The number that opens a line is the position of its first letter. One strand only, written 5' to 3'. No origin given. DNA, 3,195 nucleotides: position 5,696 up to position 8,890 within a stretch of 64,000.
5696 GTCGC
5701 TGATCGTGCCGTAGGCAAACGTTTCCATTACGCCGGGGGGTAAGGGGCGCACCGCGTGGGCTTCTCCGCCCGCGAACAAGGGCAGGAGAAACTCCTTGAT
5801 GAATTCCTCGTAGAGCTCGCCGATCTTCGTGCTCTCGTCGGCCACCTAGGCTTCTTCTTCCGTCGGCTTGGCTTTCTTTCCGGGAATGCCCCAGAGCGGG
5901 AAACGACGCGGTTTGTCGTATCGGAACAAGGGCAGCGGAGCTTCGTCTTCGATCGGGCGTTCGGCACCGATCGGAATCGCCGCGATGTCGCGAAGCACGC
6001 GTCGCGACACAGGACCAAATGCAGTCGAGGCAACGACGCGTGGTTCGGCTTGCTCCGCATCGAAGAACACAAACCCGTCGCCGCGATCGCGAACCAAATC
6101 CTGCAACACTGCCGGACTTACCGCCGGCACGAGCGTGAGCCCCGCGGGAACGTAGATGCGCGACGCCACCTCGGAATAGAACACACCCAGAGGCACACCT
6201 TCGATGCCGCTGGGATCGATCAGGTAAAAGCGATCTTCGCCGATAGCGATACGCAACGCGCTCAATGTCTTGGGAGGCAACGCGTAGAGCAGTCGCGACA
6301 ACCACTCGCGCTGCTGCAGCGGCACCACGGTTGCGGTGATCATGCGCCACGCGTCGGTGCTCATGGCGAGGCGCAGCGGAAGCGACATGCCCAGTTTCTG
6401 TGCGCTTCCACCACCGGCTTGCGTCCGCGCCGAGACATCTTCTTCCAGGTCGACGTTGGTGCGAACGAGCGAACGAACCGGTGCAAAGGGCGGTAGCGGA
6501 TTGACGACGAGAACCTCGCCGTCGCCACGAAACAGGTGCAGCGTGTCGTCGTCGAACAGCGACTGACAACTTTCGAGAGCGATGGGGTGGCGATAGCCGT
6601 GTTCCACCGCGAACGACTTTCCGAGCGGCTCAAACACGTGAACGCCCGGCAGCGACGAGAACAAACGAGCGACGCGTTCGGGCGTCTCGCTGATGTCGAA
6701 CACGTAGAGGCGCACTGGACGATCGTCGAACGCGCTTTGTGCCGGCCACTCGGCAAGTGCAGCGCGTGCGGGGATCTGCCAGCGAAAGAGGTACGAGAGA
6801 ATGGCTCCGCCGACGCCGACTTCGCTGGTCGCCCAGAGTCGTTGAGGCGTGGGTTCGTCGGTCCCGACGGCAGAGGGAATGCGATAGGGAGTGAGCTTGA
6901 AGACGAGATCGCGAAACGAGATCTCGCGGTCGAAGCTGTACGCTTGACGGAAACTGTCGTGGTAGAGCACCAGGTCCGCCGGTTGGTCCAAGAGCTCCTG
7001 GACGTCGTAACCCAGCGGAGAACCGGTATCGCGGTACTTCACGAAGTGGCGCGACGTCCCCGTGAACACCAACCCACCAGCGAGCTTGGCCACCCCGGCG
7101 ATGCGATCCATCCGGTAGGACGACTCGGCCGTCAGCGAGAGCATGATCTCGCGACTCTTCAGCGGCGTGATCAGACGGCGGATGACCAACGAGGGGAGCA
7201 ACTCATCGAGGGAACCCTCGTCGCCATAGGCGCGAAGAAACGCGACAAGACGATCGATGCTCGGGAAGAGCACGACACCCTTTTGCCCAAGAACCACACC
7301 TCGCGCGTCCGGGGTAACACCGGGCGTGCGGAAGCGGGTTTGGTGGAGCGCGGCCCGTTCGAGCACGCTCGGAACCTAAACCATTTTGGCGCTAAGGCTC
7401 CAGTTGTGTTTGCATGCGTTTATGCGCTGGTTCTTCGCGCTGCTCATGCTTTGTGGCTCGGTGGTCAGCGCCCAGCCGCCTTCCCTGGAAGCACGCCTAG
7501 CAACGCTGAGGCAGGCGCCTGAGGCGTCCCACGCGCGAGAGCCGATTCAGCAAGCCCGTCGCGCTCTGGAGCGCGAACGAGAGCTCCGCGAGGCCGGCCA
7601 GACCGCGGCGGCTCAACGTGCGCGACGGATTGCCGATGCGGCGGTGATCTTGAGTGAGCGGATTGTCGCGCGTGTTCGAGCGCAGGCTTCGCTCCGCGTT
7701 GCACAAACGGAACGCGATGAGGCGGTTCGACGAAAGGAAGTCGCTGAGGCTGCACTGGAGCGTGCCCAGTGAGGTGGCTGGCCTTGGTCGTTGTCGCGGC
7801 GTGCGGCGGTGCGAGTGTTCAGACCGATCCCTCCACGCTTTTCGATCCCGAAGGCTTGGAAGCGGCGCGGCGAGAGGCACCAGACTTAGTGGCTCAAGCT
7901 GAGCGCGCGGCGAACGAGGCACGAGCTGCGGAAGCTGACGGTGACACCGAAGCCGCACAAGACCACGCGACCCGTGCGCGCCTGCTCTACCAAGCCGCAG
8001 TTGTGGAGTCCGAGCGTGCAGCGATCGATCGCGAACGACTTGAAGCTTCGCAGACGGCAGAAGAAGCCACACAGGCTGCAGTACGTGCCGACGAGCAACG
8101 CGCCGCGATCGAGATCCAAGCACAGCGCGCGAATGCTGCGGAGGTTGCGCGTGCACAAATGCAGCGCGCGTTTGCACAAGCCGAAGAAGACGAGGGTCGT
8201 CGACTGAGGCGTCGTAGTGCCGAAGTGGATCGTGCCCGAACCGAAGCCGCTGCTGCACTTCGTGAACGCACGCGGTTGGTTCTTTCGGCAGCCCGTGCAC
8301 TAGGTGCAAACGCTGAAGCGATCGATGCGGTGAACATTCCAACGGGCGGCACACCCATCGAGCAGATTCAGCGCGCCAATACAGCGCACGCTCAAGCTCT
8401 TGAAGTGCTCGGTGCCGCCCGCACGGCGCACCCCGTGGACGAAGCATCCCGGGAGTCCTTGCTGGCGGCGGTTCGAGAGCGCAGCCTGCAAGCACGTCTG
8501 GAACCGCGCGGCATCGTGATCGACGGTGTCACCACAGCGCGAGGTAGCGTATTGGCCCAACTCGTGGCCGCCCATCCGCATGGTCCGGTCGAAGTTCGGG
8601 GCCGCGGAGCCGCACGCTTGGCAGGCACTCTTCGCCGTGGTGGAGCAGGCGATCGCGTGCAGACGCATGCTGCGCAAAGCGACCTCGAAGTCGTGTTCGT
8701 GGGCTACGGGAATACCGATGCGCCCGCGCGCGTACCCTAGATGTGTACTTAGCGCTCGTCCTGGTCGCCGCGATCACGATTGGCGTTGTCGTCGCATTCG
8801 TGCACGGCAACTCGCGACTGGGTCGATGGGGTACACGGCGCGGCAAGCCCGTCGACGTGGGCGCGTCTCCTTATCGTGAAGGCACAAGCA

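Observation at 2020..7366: Four-gene operon built around a RavA/MoxR-class AAA+ ATPase with three unrecognisable partners and no ViaA-type VWA protein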

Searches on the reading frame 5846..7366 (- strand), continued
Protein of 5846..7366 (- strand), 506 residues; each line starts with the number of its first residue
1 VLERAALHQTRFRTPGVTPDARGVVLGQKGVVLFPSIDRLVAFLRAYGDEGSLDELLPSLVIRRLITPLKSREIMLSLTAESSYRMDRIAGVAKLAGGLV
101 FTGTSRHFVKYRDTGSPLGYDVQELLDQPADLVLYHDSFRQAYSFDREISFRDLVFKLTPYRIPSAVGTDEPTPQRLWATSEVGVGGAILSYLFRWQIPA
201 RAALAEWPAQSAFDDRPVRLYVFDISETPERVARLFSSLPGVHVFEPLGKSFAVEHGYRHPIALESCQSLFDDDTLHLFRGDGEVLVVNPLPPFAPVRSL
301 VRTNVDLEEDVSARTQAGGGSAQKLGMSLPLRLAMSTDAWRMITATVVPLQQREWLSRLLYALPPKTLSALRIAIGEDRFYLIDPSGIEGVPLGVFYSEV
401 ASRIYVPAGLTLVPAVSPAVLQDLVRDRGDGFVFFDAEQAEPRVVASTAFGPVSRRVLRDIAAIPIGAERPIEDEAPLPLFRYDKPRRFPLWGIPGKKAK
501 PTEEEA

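Call 84: search_solved_structures(query=A1, max_evalue=1)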
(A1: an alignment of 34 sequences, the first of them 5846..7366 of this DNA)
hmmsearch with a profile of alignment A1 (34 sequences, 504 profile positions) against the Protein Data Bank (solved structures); distinct sequences matched with E-value up to 1: 4.
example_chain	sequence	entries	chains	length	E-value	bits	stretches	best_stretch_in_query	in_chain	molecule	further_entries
7eyb_A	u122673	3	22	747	0.19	13.6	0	335-392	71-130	Internal virion protein gp15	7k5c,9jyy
6ysz_A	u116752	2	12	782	0.21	13.4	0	335-392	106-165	Internal virion protein gp15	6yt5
9dd7_I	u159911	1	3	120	0.34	12.7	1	95-169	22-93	D48 heavy chain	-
9dd9_H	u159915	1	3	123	0.35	12.7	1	95-169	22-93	D48 heavy chain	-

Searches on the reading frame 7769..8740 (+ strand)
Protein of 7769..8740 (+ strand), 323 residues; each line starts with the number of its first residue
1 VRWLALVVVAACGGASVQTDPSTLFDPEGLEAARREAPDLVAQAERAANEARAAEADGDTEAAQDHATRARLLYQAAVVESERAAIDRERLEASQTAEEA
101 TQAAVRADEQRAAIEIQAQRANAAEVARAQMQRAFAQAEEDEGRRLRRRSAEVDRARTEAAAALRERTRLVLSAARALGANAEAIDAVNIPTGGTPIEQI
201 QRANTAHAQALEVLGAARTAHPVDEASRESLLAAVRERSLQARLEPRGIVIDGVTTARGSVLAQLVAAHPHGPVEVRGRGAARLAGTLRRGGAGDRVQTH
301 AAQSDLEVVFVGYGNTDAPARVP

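Call 50: search_protein_families(library=pfam, proteins=[window:7769-8740:+], max_evalue=1)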
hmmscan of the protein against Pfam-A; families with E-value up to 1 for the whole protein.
window:7769-8740:+ (323 aa): 1 family
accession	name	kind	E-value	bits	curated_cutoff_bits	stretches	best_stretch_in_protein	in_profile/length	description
PF04505.17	CD225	-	0.054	14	27.1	1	49-79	29-59/68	Interferon-induced transmembrane protein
